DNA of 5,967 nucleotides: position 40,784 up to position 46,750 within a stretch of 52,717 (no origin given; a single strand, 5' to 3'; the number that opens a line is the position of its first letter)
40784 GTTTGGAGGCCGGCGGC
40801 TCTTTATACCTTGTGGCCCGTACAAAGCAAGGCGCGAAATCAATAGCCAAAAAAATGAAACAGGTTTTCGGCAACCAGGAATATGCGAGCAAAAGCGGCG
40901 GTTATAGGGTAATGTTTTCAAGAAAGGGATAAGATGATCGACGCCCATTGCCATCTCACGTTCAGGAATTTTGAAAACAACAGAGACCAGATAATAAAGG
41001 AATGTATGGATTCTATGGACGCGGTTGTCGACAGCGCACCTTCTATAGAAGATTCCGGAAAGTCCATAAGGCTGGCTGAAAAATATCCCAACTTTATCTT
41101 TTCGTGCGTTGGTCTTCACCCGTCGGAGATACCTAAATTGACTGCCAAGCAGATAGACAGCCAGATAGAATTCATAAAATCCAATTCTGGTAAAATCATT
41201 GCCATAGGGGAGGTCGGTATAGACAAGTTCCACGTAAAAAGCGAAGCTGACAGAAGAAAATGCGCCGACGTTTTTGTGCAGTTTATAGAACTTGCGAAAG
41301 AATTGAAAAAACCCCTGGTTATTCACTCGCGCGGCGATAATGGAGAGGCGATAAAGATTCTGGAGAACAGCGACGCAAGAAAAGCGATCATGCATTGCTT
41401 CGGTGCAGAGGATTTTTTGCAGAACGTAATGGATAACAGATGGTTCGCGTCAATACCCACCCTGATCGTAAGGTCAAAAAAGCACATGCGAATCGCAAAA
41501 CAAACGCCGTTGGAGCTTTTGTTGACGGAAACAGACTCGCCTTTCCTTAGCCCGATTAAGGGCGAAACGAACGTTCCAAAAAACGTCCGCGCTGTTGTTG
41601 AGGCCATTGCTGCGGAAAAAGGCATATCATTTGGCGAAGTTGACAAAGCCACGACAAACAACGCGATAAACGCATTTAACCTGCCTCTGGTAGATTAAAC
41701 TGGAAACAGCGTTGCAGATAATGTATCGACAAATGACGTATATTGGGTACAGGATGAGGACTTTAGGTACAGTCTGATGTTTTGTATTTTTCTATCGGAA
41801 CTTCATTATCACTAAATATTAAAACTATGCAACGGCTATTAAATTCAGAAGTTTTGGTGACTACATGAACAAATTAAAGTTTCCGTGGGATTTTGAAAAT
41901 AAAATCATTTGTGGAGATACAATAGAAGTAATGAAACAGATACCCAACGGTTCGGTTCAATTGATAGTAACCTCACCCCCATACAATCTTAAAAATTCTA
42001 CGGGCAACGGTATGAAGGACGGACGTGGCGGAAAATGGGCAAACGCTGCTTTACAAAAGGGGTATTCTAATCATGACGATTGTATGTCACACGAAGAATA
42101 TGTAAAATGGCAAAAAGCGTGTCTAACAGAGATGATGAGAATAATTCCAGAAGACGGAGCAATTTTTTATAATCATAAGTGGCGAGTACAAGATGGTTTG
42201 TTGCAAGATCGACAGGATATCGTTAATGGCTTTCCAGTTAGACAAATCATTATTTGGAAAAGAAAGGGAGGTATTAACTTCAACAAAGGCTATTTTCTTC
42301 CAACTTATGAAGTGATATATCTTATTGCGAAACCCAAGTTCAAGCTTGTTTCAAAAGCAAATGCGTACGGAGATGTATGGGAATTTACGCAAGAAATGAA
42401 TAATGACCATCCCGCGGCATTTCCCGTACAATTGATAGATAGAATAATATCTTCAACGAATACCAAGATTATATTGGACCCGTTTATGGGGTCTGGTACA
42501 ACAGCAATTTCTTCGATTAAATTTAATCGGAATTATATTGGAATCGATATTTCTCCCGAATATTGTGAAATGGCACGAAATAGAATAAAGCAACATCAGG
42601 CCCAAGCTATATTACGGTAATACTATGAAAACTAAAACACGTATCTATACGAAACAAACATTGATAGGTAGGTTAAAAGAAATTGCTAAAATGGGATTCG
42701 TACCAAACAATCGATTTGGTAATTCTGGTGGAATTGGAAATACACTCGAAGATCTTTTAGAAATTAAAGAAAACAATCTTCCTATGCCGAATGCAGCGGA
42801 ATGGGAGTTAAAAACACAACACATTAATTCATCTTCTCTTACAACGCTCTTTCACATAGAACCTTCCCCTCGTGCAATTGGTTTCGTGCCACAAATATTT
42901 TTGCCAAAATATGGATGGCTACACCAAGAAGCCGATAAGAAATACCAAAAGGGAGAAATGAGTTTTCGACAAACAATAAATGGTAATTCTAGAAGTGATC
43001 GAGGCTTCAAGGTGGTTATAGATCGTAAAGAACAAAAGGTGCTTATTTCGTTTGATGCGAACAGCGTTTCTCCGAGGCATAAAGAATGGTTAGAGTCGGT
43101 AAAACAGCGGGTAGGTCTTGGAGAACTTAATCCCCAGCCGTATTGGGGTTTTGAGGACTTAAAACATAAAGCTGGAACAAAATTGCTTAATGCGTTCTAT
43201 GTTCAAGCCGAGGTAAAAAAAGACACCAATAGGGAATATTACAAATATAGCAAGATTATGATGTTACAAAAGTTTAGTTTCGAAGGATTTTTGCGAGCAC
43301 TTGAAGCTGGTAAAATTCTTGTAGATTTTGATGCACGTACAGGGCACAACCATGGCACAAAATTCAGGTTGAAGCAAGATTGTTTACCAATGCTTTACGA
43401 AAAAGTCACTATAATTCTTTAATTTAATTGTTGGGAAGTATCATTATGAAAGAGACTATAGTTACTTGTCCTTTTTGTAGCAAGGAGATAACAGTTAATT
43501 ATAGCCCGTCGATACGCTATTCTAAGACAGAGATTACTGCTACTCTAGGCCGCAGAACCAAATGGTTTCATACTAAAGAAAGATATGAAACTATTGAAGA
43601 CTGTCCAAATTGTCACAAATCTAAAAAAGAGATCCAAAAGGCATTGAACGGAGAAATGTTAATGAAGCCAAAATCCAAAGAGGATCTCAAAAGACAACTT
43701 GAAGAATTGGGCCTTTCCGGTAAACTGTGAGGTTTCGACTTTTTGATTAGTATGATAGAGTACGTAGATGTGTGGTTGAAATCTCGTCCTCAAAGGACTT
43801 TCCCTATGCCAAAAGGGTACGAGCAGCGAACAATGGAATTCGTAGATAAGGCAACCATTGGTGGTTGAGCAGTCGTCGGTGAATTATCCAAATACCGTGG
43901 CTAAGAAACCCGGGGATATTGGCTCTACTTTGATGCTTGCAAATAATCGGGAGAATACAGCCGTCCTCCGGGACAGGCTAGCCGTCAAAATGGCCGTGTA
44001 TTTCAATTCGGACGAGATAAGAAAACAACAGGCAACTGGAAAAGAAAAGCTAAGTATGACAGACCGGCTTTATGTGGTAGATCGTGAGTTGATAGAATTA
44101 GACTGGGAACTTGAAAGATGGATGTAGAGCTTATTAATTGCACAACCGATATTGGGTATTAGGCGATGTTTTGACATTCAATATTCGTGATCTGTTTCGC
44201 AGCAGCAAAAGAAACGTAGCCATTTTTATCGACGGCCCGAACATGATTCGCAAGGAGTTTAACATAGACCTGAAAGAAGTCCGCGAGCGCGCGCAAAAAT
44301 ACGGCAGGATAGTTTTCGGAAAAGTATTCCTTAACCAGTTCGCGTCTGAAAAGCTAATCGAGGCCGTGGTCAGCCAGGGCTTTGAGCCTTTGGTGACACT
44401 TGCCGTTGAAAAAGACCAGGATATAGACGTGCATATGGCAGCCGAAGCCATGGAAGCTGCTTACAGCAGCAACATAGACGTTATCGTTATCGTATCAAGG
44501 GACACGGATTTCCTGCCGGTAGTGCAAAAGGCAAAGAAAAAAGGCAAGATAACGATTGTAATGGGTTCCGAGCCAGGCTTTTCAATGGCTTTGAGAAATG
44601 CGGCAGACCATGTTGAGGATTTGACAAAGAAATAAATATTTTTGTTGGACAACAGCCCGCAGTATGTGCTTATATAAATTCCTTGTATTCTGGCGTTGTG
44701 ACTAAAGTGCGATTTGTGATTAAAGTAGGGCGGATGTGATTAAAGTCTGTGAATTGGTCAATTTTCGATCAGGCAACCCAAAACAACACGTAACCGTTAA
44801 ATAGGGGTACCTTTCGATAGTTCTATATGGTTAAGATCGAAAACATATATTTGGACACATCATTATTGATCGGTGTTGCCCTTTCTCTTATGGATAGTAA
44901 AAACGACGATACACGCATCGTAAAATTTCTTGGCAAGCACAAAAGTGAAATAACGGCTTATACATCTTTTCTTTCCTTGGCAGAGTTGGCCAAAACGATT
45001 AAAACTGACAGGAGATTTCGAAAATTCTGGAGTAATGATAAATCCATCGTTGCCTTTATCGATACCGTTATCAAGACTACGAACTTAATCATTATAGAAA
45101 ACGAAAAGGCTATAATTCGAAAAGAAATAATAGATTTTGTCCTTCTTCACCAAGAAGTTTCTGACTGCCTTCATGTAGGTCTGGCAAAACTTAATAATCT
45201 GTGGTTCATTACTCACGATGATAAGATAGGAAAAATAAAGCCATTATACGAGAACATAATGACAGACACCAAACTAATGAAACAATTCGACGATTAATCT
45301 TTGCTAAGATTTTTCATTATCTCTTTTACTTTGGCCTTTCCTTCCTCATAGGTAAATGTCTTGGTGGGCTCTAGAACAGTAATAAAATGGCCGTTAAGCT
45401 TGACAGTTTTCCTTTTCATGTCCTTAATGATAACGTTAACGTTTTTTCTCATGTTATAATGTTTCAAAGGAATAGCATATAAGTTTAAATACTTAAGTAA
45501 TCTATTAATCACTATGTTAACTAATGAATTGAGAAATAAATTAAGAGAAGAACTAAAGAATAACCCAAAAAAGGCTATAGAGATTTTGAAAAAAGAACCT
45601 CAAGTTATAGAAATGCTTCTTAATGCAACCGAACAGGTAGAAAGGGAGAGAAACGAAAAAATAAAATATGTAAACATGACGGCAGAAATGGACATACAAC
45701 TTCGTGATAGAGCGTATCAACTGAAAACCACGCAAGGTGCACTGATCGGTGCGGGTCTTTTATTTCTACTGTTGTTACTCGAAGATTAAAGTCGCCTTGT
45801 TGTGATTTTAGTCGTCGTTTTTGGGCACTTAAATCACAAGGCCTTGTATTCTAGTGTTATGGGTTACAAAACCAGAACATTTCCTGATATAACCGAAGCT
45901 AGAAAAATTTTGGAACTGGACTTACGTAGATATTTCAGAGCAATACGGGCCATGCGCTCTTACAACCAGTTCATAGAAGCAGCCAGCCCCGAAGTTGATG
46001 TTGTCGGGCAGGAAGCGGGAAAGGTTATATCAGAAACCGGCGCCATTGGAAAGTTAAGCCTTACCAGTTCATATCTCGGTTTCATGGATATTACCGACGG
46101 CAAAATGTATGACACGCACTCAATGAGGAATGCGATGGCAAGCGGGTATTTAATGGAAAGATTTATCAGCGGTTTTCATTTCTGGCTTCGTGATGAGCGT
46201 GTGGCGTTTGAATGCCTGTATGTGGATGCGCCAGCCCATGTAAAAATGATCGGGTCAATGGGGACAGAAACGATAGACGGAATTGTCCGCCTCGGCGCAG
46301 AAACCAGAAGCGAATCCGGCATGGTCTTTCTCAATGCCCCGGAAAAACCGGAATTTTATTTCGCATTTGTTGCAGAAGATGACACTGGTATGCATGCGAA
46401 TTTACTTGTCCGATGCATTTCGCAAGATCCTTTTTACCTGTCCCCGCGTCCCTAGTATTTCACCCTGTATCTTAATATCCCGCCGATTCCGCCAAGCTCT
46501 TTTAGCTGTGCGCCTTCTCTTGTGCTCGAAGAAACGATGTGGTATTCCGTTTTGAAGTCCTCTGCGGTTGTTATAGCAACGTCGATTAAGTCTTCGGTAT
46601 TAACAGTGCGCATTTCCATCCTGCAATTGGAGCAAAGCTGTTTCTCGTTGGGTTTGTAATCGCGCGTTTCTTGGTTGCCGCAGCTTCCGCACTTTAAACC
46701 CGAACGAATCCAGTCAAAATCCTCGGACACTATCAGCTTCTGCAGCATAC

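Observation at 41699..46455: AT-rich accessory island between tatD and aRF1: R-M pair followed by a run of uncharacterised small genes and two predicted RNases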

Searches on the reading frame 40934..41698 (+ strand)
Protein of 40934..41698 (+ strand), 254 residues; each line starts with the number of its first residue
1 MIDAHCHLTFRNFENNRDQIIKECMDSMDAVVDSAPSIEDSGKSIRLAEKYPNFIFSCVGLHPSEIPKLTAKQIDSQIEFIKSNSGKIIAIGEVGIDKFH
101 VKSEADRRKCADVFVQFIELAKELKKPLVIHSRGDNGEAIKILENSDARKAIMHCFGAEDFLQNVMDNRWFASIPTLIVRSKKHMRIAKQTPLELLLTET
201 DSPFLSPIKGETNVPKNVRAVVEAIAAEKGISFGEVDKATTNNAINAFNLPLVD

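Call 5: search_protein_families(library=ncbifam, proteins=[window:40934-41698:+], max_evalue=0.1)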
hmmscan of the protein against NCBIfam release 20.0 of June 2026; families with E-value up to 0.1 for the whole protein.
window:40934-41698:+ (254 aa): 8 families
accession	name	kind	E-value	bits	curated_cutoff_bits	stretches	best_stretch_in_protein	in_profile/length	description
TIGR00010.1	TIGR00010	subfamily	4.8e-63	212.9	206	1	1-249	1-252/253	YchF/TatD family DNA exonuclease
NF008075.0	PRK10812.1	equivalog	4e-29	101.7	438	1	1-250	3-256/265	metal-dependent hydrolase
NF041926.1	QatD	equivalog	4.6e-25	88.1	230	1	3-244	1-236/239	Qat anti-phage system TatD family nuclease QatD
NF007745.0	PRK10425.1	equivalog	1.2e-21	77.2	395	1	1-249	1-257/260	3'-5' ssDNA/RNA exonuclease TatD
NF008522.0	PRK11449.1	equivalog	2.9e-20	72.5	481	1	1-250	5-258/259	metal-dependent hydrolase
TIGR03180.1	UraD_2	equivalog_domain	0.066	13.3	139.4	1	143-186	4-47/158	2-oxo-4-hydroxy-4-carboxy-5-ureidoimidazoline decarboxylase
NF046108.1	RNaseP3Mthcoc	equivalog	0.092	12.3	250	0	85-144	123-181/227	ribonuclease P protein component 3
NF003207.0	PRK04171.2-2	equivalog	0.092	12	250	0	117-167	137-189/222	ribosome biogenesis protein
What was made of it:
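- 40934..41698 (+): tatD (core; left anchor of the conserved triad). TIGR00010 at 212.9 bits against a cut-off of 206 (call 5).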

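Call 8: find_related_loci(query=window:40934-41698:+, collection=genome_contigs, flank=10000)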
Query window:40934-41698:+ (254 aa) in genome_contigs; peptide patterns used: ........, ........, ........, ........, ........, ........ (x = any residue, [..] = any of these).
104 stretches matched a pattern; 3 encode a relative of the query (tblastn E <= 1e-3); 3 distinct loci.
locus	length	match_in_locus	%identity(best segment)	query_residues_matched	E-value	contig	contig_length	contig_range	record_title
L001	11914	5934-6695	72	1-254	2e-127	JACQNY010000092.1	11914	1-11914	MAG: Candidatus Aenigmatarchaeota archaeon isolate NC_groundwater_1267_Ag_S-0.2um_45_36 S_p2_S4_coassembly_k141_2602087,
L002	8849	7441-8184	36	1-250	1e-48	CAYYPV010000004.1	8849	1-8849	MAG TPA_asm: uncultured Candidatus Bathyarchaeia archaeon isolate SRP140028_co1_630 genome assembly, contig: k141_466004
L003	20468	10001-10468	28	44-201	8e-9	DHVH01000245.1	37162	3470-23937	MAG TPA_asm: Marinilabiliaceae bacterium UBA5213 UBA5213_contig_16927, whole genome shotgun sequence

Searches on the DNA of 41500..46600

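Call 84: search_rna_families(source=window, start=41500, end=46600, threshold=evalue, max_evalue=1)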
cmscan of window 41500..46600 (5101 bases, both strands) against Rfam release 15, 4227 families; matches with E-value up to 1: 1.
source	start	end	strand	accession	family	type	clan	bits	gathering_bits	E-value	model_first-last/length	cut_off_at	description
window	45767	45948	+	RF01578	RUF1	Gene; sRNA;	-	24.5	70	0.15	1-264/264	no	Plasmodium RNA of unkown function RUF1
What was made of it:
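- Tried and rejected: Nothing was found (call 84).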

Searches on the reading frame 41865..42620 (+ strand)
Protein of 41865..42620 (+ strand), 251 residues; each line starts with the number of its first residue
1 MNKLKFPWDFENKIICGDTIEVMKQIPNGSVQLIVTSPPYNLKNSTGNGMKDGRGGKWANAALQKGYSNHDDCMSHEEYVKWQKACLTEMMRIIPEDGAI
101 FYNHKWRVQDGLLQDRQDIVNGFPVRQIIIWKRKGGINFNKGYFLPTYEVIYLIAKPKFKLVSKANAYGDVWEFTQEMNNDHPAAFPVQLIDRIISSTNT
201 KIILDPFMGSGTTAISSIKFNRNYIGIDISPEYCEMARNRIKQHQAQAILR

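Call 4: search_protein_families(library=padloc, proteins=[window:41865-42620:+], max_evalue=0.1)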
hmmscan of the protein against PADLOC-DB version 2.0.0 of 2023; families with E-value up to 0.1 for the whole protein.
window:41865-42620:+ (251 aa): 77 families (the best 25 are shown)
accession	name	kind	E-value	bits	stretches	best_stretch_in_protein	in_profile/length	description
PDLC03305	MTase_II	-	3.1e-121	404.1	1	10-242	11-243/513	Type II methyltransferase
PDLC03371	MTase_II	-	8.2e-44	148.1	1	10-247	9-258/260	Type II methyltransferase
PDLC03353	MTase_II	-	2.5e-39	133.4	1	12-248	10-257/260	Type II methyltransferase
PDLC03299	MTase_II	-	2e-36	124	3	166-243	175-259/296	Type II methyltransferase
PDLC03387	MTase_II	-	2.4e-32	110.3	2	166-244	197-278/289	Type II methyltransferase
PDLC03350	MTase_II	-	7.6e-31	105.7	2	170-247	220-301/312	Type II methyltransferase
PDLC03216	MTase_II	-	3.6e-27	93.3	2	180-246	192-260/364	Type II methyltransferase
PDLC03295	MTase_II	-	8.6e-26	89.1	3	175-244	197-269/292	Type II methyltransferase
PDLC03228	MTase_II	-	4.6e-25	86.8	2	80-247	48-211/227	Type II methyltransferase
PDLC03230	MTase_II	-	8.6e-25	85.8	2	168-239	202-280/360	Type II methyltransferase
PDLC03320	MTase_II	-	2.3e-24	84.1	2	179-247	210-280/289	Type II methyltransferase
PDLC03265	MTase_II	-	5.8e-24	83.1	2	161-242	244-329/333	Type II methyltransferase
PDLC03738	oMTase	-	9.2e-24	81.8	2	180-245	202-269/376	orphan methyltransferase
PDLC03339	MTase_II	-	9.5e-23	78.6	2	181-243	209-273/399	Type II methyltransferase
PDLC03229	MTase_II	-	3.2e-21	73.6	1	13-245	178-404/436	Type II methyltransferase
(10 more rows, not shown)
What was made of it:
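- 41865..42620 (+): Beta-class N4/N6 DNA methyltransferase. SPPY at residue 37 and FMGSGT at residue 207. PADLOC MTase_II at 3e-121 (call 4).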

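Call 5: search_protein_families(library=ncbifam, proteins=[window:41865-42620:+], max_evalue=0.1)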
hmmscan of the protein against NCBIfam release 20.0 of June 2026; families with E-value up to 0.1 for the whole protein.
window:41865-42620:+ (251 aa): 13 families
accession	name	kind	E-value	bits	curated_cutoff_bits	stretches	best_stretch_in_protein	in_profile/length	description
NF008572.0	PRK11524.1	equivalog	2.9e-25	89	292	3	167-245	175-260/294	adenine-specific DNA-methyltransferase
NF050803.1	DnaMtaseCcrMCaul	equivalog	3e-25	88.9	830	2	178-245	182-251/350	adenine-specific DNA-methyltransferase CcrM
NF010253.0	PRK13699.1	subfamily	2.7e-24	86.1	244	1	13-245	3-209/226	DNA methyltransferase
TIGR00536.1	hemK_fam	subfamily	3.9e-05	22.8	115.5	1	192-247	107-164/286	HemK family protein methyltransferase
NF040539.1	AST_met_ArsM_2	exception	0.00057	19.8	240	1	178-244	36-104/262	putative arsinothricin biosynthesis methyltransferase ArsM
NF011529.0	PRK14968.1-3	equivalog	0.0025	17.3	162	1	183-246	19-81/198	putative methyltransferase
TIGR03534.1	RF_mod_PrmC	equivalog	0.0029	17.1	199.1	0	196-247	85-138/253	peptide chain release factor N(5)-glutamine methyltransferase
NF040721.1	Trm14_Arch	equivalog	0.0031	16.7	280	0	182-223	171-215/370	tRNA (guanine(6)-N2)-methyltransferase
NF001244.0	PRK00216.1-5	equivalog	0.0034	16.7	216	1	195-246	44-98/236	bifunctional demethylmenaquinone methyltransferase/2-methoxy-6-polyprenyl-1,4-benzoquinol methylase UbiE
NF043040.1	corrin_prot_MT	hypoth_equivalog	0.0065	15.9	180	1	194-247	34-89/216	corrinoid protein-associated methyltransferase CpaM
TIGR01934.1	MenG_MenH_UbiE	subfamily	0.007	15.7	158.35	1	196-246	36-87/223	ubiquinone/menaquinone biosynthesis methyltransferase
TIGR01177.1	TIGR01177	hypoth_equivalog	0.012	14.9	316.55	0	199-244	182-227/330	TIGR01177 family methyltransferase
TIGR03533.1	L3_gln_methyl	equivalog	0.019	14.3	229.7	0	194-247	116-171/284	50S ribosomal protein L3 N(5)-glutamine methyltransferase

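Call 6: search_protein_families(library=pfam, proteins=[window:41865-42620:+], max_evalue=0.1)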
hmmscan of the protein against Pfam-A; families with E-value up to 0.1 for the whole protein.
window:41865-42620:+ (251 aa): 8 families
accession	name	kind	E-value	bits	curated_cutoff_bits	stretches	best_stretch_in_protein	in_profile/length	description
PF01555.25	N6_N4_Mtase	-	9.8e-42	143.8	26.7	1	31-238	1-220/221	DNA methylase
PF02086.21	MethyltransfD12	-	0.00039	20.7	22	1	190-246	11-67/253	D12 class N6 adenine-specific DNA methyltransferase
PF13649.12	Methyltransf_25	-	0.00076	20.6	27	1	203-246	1-46/97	Methyltransferase domain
PF01170.24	UPF0020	-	0.00093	19.4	22.3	0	198-243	27-71/197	RMKL-like, methyltransferase domain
PF13847.12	Methyltransf_31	-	0.0039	17.3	27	1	201-246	5-53/145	Methyltransferase domain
PF09445.16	Methyltransf_15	-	0.0098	15.9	22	0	201-242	2-43/165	RNA cap guanine-N2 methyltransferase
PF02384.22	N6_Mtase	-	0.016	15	20.4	0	13-52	108-146/311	N-6 DNA Methylase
PF08241.18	Methyltransf_11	-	0.027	15.6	21.2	0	209-245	6-42/95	Methyltransferase domain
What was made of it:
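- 41865..42620 (+): PF01555 at 9.8e-42 (call 6).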

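Call 13: search_protein_families(library=phrogs, proteins=[window:41865-42620:+], max_evalue=0.05)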
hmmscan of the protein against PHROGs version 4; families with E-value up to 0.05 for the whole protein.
window:41865-42620:+ (251 aa): 16 families
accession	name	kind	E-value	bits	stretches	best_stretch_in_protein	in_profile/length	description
phrog_67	-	other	4.1e-63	215.6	1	9-248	121-350/743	DNA methyltransferase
phrog_498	-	other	2e-33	116.8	1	13-247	202-426/633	DNA methyltransferase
phrog_3008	-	other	3.4e-17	63.5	1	170-247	133-217/244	DNA methyltransferase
phrog_6025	-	other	8.9e-15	55.8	1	13-136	13-113/192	DNA methyltransferase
phrog_18293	-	other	5.5e-14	53.1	1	170-246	33-112/119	methyltransferase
phrog_23148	-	unknown function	7.2e-13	49.9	1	178-243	81-148/165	-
phrog_8769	-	other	9.9e-12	45.5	1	198-245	10-57/71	methyltransferase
phrog_6952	-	other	1e-10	42.8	1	162-242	92-176/181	DNA methyltransferase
phrog_12517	-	unknown function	3.1e-10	40.8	1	201-247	107-153/316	-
phrog_18146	-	other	2.3e-08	34.4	1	183-231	50-101/452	DNA methyltransferase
phrog_23085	-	unknown function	5.1e-07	30.4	1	179-242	41-106/138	-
phrog_10183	-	other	2.1e-05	24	1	166-244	84-160/889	DNA methyltransferase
phrog_16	-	DNA, RNA and nucleotide metabolism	0.00025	20.3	1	164-242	838-910/986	DNA helicase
phrog_12862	-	unknown function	0.002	19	1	12-43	3-34/149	-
phrog_2713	-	unknown function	0.0062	16.6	0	188-223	201-236/520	-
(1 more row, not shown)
